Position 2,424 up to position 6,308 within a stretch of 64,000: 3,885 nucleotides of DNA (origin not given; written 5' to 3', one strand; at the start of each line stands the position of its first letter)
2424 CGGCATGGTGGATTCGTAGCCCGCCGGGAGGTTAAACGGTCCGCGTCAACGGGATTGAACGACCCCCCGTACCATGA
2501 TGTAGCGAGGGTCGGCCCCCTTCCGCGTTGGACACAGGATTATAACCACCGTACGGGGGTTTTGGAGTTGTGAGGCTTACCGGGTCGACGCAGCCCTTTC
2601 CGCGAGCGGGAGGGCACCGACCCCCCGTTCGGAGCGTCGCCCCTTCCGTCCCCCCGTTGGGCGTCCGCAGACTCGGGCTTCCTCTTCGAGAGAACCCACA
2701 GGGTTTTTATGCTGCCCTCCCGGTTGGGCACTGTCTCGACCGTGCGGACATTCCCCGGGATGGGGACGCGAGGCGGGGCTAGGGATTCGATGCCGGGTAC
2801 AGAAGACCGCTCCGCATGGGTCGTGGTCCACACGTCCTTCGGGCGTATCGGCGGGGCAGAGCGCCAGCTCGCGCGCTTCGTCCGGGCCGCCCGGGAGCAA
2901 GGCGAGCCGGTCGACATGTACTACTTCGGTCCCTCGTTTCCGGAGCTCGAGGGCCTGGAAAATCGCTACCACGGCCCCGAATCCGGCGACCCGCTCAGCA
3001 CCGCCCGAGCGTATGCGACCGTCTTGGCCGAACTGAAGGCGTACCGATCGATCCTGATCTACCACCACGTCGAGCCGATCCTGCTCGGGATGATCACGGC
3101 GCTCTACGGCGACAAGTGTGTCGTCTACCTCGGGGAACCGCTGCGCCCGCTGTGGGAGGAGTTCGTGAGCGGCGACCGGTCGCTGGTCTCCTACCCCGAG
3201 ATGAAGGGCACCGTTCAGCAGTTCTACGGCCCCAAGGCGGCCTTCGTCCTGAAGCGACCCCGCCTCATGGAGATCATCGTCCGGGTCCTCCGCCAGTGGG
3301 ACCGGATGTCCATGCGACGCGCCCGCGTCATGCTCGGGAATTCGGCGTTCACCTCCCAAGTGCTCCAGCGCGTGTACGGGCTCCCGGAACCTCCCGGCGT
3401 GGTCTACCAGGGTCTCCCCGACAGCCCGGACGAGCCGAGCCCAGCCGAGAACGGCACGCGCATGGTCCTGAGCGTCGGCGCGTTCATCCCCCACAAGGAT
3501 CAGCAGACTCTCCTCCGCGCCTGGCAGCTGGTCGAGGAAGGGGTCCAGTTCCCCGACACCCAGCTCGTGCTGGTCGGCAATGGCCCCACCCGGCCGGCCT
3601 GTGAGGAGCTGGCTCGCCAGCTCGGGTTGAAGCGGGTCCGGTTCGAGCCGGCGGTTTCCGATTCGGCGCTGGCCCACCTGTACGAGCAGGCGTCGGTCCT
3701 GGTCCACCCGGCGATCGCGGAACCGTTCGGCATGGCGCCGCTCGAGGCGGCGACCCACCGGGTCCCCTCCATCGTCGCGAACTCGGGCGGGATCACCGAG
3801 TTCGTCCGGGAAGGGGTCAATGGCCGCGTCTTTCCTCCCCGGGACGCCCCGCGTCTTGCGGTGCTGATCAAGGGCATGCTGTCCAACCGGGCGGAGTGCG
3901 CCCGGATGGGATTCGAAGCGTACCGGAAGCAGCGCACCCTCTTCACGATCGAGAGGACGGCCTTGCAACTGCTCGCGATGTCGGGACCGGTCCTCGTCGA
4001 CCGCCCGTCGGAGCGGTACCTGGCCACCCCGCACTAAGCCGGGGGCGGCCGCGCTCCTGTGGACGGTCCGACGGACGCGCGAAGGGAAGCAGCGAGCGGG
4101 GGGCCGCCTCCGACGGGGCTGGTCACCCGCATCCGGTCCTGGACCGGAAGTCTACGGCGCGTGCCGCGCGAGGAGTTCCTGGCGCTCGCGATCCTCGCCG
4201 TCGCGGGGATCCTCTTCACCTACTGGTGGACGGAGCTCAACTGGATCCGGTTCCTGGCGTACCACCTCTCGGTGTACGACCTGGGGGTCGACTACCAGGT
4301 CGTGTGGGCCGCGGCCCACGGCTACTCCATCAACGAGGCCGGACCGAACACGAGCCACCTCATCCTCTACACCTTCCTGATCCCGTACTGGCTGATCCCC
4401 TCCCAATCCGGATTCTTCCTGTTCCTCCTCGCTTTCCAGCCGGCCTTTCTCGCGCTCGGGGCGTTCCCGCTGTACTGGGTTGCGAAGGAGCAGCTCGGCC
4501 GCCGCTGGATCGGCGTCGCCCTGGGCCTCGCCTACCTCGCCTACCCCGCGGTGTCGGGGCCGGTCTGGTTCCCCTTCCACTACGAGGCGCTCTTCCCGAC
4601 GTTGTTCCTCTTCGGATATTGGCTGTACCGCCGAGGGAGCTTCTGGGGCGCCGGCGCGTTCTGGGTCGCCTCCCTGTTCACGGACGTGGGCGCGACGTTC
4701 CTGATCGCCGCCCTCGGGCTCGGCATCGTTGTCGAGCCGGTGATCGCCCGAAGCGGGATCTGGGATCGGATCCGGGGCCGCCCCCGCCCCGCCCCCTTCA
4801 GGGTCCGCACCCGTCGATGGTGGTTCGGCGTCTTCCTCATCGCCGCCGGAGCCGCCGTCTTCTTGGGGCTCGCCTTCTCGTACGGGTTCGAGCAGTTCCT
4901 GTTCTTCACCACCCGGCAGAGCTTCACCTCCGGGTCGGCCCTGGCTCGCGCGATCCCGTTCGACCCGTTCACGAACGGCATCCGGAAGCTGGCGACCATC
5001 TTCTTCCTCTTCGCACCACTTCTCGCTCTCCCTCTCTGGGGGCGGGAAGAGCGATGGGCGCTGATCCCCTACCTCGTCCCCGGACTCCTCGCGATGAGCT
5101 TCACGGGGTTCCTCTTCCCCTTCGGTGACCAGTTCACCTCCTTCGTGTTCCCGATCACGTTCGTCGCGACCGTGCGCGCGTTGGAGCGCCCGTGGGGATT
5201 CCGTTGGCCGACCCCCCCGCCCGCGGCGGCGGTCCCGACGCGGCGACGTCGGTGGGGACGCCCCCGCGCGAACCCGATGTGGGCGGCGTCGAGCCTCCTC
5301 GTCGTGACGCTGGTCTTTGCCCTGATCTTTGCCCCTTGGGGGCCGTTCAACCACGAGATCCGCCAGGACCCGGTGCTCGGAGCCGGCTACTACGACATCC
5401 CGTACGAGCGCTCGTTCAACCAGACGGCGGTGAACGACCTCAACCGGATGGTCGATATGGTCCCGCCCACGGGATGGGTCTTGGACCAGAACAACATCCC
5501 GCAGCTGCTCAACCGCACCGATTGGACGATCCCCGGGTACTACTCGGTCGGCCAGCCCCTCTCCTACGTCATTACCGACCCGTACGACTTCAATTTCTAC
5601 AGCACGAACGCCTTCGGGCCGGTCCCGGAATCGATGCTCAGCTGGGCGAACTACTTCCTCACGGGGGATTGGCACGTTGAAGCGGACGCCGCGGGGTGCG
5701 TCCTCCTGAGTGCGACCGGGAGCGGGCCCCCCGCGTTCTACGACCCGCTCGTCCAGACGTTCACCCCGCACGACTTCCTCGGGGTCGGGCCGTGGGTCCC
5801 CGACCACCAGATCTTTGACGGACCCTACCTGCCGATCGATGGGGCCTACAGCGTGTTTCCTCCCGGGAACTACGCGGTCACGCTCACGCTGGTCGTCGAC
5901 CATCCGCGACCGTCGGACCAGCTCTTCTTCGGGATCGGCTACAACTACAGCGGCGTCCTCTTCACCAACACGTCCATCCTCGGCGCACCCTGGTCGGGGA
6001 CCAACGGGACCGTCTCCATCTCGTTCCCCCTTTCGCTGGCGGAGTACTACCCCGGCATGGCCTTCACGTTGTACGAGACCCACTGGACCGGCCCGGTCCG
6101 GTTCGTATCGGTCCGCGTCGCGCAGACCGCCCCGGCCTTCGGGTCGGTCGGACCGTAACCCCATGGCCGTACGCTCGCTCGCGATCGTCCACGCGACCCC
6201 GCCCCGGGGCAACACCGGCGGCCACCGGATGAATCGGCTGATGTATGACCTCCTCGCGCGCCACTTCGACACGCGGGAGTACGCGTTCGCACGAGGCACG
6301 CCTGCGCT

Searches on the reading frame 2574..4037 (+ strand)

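Call 44: search_protein_families(library=pfam, proteins=[window:2574-4037:+], max_evalue=0.001)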
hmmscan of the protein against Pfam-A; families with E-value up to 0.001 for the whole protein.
window:2574-4037:+ (487 aa): 4 families
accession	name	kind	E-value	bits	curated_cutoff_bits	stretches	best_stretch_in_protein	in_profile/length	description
PF00534.26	Glycos_transf_1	-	2.3e-33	115.6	26.4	1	290-451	10-171/172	Glycosyl transferases group 1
PF13692.12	Glyco_trans_1_4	-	5.9e-27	95.1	27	1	297-438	3-142/142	Glycosyl transferases group 1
PF20706.3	GT4-conflict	-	3.6e-13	49.7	26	1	274-418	174-327/385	Family 4 Glycosyltransferase in conflict systems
PF13439.12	Glyco_transf_4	-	3.9e-07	30.7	28.5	0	92-183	1-100/170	Glycosyltransferase Family 4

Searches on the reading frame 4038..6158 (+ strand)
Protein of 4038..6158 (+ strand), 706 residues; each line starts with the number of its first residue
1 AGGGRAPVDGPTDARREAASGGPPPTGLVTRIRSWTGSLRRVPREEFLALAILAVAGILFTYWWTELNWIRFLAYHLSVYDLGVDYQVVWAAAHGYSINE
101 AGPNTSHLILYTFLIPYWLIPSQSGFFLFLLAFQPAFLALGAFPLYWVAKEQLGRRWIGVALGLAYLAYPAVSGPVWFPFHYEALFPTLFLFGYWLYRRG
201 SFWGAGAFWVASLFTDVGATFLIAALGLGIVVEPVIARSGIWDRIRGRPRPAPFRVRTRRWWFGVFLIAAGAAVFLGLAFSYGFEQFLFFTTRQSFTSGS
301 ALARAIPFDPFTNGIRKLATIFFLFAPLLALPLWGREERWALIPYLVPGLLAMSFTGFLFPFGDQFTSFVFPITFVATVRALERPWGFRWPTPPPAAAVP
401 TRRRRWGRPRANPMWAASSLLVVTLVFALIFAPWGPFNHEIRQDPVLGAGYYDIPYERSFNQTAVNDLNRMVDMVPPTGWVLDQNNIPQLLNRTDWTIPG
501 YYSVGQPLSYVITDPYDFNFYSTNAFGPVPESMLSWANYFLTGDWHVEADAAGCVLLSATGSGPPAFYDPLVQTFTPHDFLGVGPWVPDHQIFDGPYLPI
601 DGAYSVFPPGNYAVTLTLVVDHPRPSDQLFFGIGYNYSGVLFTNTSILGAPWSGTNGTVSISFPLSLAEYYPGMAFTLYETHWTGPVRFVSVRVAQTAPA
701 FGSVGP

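Call 44: search_protein_families(library=pfam, proteins=[window:4038-6158:+], max_evalue=0.001)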
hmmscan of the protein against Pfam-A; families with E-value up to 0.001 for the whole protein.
window:4038-6158:+ (706 aa): 1 family
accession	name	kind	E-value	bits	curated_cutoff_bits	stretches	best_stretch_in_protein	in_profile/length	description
PF09852.15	DUF2079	-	4e-19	69.5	28.2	1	78-504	8-406/459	Predicted membrane protein (DUF2079)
